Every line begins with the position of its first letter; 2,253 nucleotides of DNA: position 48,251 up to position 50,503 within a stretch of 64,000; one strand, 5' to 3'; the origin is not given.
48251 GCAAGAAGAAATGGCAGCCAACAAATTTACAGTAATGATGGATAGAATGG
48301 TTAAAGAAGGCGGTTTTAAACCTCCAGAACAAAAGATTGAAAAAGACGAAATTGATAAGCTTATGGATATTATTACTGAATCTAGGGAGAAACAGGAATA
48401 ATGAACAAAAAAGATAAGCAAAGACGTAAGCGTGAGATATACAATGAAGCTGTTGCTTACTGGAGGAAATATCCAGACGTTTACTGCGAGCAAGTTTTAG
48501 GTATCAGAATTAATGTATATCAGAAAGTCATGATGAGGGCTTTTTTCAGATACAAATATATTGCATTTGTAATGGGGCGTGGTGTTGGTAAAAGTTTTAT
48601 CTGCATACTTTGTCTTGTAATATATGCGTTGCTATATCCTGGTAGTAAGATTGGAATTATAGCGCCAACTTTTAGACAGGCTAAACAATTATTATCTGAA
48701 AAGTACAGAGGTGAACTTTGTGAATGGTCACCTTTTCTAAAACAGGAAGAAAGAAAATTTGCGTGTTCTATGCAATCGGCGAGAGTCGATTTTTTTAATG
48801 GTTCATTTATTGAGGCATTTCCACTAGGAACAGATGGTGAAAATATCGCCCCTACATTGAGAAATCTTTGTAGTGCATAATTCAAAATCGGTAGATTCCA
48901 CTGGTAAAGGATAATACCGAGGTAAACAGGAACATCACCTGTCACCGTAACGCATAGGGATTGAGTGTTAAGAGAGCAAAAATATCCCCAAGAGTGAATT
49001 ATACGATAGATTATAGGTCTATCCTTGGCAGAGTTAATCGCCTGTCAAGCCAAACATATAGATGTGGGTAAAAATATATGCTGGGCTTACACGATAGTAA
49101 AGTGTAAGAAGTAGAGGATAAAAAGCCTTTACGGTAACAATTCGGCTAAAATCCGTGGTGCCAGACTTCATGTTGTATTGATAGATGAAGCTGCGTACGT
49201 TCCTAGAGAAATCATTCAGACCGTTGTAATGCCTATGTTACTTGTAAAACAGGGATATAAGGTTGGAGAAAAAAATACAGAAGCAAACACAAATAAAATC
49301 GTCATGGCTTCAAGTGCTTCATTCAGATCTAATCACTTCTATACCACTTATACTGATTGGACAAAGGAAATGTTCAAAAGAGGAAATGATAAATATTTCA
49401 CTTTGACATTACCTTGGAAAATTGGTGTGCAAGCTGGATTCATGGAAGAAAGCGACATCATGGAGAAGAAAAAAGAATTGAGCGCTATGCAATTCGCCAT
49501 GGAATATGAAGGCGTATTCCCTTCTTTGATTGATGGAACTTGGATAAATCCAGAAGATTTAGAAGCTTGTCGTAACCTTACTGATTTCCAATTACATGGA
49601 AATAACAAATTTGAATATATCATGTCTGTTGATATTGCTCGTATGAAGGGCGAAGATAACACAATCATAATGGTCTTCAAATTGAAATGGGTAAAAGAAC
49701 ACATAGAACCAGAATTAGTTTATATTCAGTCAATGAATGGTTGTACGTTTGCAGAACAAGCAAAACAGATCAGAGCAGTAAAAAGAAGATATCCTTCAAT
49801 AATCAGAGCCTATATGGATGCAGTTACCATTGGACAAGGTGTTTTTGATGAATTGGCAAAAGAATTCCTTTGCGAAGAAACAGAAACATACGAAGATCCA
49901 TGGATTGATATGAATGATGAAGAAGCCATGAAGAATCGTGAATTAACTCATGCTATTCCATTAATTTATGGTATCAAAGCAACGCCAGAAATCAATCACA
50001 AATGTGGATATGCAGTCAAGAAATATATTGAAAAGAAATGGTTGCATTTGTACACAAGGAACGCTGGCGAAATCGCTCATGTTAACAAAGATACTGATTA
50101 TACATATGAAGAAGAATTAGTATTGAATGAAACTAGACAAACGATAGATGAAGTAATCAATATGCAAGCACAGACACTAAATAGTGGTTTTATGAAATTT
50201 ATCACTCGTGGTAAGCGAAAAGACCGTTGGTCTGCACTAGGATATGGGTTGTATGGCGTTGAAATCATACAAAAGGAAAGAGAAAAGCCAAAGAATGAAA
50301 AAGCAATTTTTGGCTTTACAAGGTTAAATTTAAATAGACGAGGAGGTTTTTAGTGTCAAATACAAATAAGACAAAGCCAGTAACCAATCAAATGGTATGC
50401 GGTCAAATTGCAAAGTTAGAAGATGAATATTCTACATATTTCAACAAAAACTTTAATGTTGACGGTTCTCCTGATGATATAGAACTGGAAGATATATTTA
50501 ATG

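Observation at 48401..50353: Terminase large subunit interrupted by an ORF-less intron-like insert of about 300 nt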

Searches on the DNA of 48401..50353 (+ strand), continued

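Call 47: search_with_rna_model(model_id=R1, sources=[L127, L128, L002], max_evalue=10, filters=off, show_alignments=4)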
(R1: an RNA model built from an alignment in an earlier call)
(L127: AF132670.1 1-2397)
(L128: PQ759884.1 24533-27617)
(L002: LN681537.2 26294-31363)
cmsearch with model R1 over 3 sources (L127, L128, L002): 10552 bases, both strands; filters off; matches with E-value up to 10: 87.
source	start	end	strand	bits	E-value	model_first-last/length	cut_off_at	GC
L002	2322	2576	+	175.4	4.9e-50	1-226/226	no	0.33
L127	1103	1322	+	48.8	2.7e-13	1-226/226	no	0.38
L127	1381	1631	+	38.6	2.4e-10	1-226/226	no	0.39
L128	2311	2490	+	22.4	1.3e-05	1-226/226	no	0.4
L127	736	855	+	14.3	0.0027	1-226/226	no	0.34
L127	1973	2036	+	10.5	0.034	89-161/226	no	0.3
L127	1790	1816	+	9.3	0.077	1-226/226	no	0.19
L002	2585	2619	+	8.5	0.13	1-226/226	no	0.34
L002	243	284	-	8.1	0.18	1-226/226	no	0.24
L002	2651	2745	+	7.5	0.25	1-226/226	no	0.32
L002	1179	1223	+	6.9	0.39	1-226/226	no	0.24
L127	1690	1723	+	6.6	0.46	1-226/226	no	0.21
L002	4191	4217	+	6.4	0.54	1-226/226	no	0.26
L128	1720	1781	+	6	0.7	1-226/226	no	0.31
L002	1017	1043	+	5.5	0.95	1-226/226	no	0.26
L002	2110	2162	+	5.5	0.99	1-226/226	no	0.26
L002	100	204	+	4.8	1.6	1-226/226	no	0.29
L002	2934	2963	+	4.6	1.8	1-226/226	no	0.23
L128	1637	1670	+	4.5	1.9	1-226/226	no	0.15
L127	1907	1939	-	4.5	1.9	1-226/226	no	0.27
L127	1012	1097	+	4.5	1.9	1-226/226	no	0.31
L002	629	662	-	4.5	1.9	1-226/226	no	0.24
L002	518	547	+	4.5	1.9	1-226/226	no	0.23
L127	569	705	+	4.5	1.9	1-226/226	no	0.33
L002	292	323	+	4.4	2.1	1-226/226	no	0.22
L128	823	1047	+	4.3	2.1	1-226/226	no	0.32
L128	1402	1432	-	4.3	2.2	1-226/226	no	0.29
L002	1570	1604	+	4.3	2.2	1-226/226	no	0.2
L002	3792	3826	+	4.2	2.3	1-226/226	no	0.23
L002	4052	4094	+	4.2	2.3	1-226/226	no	0.26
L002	1822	1852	+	4.1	2.4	1-226/226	no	0.23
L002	3256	3287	+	4.1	2.5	1-226/226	no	0.16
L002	754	785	+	4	2.7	1-226/226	no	0.22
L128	1217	1252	+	3.9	2.9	1-226/226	no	0.44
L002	3100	3130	+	3.9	2.9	1-226/226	no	0.35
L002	1624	1651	+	3.8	2.9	1-226/226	no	0.39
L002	4930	4981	+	3.8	2.9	1-226/226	no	0.33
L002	2276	2305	-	3.8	3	1-226/226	no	0.3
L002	2253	2286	+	3.7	3.2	1-226/226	no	0.32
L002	832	863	+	3.7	3.3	1-226/226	no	0.25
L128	553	578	-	3.6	3.4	1-226/226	no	0.19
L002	4497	4537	+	3.6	3.4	1-226/226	no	0.27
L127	22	59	+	3.5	3.6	1-226/226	no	0.24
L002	3640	3681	+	3.5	3.7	1-226/226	no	0.21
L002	607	634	+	3.4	3.8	1-226/226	no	0.14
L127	2238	2289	+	3.4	3.9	1-226/226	no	0.37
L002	444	486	+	3.4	4.1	1-226/226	no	0.21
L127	1876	1901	+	3.4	4.1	1-226/226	no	0.15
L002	1912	1942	+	3.3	4.3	1-226/226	no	0.39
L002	4630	4670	+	3.2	4.5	1-226/226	no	0.27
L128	2990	3030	-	3.2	4.5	1-226/226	no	0.32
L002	3352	3388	+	3.1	4.8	1-226/226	no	0.32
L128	476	512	+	3.1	4.8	1-226/226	no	0.32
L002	1717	1750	+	3.1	4.9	1-226/226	no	0.24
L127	1649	1698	-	3.1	5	1-226/226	no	0.24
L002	3879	3907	+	3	5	1-226/226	no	0.28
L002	4585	4615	+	3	5.2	1-226/226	no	0.19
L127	1313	1339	-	3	5.2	1-226/226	no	0.19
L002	4982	5024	+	2.9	5.4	1-226/226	no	0.28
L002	2203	2258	-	2.9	5.5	1-226/226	no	0.38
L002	3576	3606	+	2.9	5.6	1-226/226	no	0.32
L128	2202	2240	+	2.9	5.7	1-226/226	no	0.26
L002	714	747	+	2.8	6.1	1-226/226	no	0.29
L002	2423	2443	-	2.8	6.1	168-188/226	no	0.14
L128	2913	2974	+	2.7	6.2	1-226/226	no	0.23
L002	3417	3440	-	2.7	6.3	189-212/226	no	0.21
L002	2811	2832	+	2.7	6.4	97-118/226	no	0.23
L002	29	73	+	2.7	6.4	1-226/226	no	0.33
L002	1374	1406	+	2.7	6.5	1-226/226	no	0.21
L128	2842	2869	-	2.6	6.6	1-226/226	no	0.36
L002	3527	3555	+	2.5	7.2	1-226/226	no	0.21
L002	4735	4770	-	2.5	7.4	1-226/226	no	0.25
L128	180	219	-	2.4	7.5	1-226/226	no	0.3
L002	4352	4384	+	2.4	7.7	1-226/226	no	0.27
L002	3303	3337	-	2.4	7.9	1-226/226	no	0.29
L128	920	940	-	2.3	8.2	98-118/226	no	0.14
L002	1117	1147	+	2.3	8.5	19-45/226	no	0.32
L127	2335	2361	+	2.2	8.7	1-226/226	no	0.19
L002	1507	1537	+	2.2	9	1-226/226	no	0.19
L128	2796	2821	+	2.2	9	1-226/226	no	0.27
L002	3840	3871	-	2.1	9.2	1-226/226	no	0.38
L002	941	967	+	2.1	9.3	1-226/226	no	0.19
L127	1472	1492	-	2.1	9.4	168-188/226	no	0.29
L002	4909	4928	+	2.1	9.4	99-118/226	no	0.1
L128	2084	2111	-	2.1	9.4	19-45/226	no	0.39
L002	4144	4174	+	2.1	9.5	1-226/226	no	0.13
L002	235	264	+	2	10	1-226/226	no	0.2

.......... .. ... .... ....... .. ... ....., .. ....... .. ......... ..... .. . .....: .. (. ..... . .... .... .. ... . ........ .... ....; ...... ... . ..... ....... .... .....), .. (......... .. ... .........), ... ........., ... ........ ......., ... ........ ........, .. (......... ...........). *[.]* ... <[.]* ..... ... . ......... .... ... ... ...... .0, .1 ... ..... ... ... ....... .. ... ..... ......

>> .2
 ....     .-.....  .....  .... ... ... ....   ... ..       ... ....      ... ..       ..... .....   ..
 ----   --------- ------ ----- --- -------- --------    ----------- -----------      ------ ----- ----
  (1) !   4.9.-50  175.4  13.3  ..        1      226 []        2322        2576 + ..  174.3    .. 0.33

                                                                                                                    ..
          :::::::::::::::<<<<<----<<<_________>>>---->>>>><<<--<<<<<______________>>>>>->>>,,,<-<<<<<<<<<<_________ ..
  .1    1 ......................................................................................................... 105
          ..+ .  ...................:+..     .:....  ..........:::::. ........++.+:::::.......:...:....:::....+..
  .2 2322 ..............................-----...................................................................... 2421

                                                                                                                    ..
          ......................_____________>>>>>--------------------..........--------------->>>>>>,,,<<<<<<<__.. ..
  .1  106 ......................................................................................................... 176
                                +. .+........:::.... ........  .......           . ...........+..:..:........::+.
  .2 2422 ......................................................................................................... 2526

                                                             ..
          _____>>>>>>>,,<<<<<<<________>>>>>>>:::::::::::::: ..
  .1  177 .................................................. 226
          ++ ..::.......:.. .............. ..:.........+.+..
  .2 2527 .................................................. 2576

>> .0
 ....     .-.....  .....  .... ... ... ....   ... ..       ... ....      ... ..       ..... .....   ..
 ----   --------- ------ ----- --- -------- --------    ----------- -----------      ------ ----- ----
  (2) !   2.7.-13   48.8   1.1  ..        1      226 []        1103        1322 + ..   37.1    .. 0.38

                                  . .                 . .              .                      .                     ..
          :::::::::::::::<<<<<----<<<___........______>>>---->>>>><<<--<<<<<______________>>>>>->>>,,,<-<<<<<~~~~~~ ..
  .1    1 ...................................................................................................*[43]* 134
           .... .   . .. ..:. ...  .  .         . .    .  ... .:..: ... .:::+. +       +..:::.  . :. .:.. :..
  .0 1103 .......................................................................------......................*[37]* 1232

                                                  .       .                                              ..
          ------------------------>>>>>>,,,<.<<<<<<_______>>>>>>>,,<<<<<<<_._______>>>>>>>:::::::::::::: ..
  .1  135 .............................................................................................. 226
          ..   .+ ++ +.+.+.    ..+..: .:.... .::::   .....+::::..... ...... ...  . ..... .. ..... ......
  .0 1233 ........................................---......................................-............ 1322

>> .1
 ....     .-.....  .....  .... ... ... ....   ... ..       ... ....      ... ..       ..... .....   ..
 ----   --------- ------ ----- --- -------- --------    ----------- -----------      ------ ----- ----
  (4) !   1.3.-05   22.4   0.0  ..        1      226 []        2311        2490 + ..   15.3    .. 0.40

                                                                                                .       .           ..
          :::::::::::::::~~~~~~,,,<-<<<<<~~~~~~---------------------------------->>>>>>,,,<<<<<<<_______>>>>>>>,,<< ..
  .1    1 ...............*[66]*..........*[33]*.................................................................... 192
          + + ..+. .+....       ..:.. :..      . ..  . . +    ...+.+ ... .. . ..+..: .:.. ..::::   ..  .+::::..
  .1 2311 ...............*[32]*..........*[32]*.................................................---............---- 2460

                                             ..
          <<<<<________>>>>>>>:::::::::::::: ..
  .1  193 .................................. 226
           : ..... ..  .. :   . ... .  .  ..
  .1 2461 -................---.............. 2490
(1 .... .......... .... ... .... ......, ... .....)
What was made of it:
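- Closest known: Staphylococcus phage Twort orf142 group I introns I2 and I3. Same: The family model aligns to them over its full length (48.8 and 38.6 bits, call 47).
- Closest known: T4 td intron. Same: The 3' half is recognised by the family model at 22.4 bits (call 47).
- The alignments end at the Twort 3' splice site (call 47).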

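Call 55: search_with_rna_model(model_id=R1, sources=[L129, L130, L131, L132, L133, L134, L135, L136, L137, L138, L139, L140, L141, L142, L143, L144, L145, L146, L147, L148, L149, L150, L151, L152, L153, L154, L155, L156, L157, L158, L159, L160, L161, L162, L163, L164, L165, L166, L167, L168, L169, L170, L171, L172, L173, L124, L125, L126], max_evalue=0.01)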
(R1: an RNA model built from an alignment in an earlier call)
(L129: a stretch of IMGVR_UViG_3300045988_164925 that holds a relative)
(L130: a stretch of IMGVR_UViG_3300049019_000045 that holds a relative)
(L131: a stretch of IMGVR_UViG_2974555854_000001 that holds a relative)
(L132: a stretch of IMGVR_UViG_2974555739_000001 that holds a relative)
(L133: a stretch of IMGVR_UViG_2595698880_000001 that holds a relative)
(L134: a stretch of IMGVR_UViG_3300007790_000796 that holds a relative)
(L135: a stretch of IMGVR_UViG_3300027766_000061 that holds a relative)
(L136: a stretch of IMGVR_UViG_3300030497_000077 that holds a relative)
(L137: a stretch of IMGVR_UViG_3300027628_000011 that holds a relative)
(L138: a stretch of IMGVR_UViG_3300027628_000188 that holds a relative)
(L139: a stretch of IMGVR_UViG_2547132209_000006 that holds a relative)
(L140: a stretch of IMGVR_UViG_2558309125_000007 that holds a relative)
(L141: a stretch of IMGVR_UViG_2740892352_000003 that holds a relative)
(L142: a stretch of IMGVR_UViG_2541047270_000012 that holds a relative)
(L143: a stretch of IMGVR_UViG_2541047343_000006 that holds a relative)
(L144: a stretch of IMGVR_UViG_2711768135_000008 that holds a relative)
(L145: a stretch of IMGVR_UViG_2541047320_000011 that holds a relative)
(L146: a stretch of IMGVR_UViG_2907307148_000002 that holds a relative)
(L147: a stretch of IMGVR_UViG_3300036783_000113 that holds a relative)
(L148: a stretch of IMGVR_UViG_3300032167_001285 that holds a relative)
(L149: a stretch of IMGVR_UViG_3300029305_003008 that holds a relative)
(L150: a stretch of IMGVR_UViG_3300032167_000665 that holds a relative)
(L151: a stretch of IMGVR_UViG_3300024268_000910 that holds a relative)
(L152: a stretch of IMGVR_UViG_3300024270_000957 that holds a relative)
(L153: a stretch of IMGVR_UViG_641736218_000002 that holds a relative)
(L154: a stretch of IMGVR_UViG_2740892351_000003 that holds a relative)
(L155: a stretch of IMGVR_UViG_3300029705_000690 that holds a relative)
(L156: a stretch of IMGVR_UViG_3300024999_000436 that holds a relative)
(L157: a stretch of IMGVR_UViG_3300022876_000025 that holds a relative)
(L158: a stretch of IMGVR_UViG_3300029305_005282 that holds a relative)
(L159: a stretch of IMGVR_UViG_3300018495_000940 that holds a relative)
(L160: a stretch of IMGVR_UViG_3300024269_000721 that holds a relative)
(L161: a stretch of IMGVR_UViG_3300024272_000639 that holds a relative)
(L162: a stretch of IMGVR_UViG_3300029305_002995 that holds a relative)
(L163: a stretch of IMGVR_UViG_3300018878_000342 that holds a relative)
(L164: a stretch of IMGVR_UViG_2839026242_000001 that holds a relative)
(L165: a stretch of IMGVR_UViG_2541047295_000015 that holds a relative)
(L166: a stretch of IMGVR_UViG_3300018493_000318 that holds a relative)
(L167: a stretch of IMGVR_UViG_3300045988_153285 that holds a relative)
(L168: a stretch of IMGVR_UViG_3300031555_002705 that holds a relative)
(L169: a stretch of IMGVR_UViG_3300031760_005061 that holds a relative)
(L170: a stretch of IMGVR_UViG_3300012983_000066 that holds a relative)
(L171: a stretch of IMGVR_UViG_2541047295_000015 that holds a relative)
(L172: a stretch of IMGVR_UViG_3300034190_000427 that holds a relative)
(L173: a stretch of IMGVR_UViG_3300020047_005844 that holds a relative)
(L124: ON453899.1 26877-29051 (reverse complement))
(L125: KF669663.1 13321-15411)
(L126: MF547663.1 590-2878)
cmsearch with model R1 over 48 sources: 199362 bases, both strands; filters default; matches with E-value up to 0.01: 1.
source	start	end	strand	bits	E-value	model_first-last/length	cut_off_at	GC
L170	1249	1497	+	149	4.3e-41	1-226/226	no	0.39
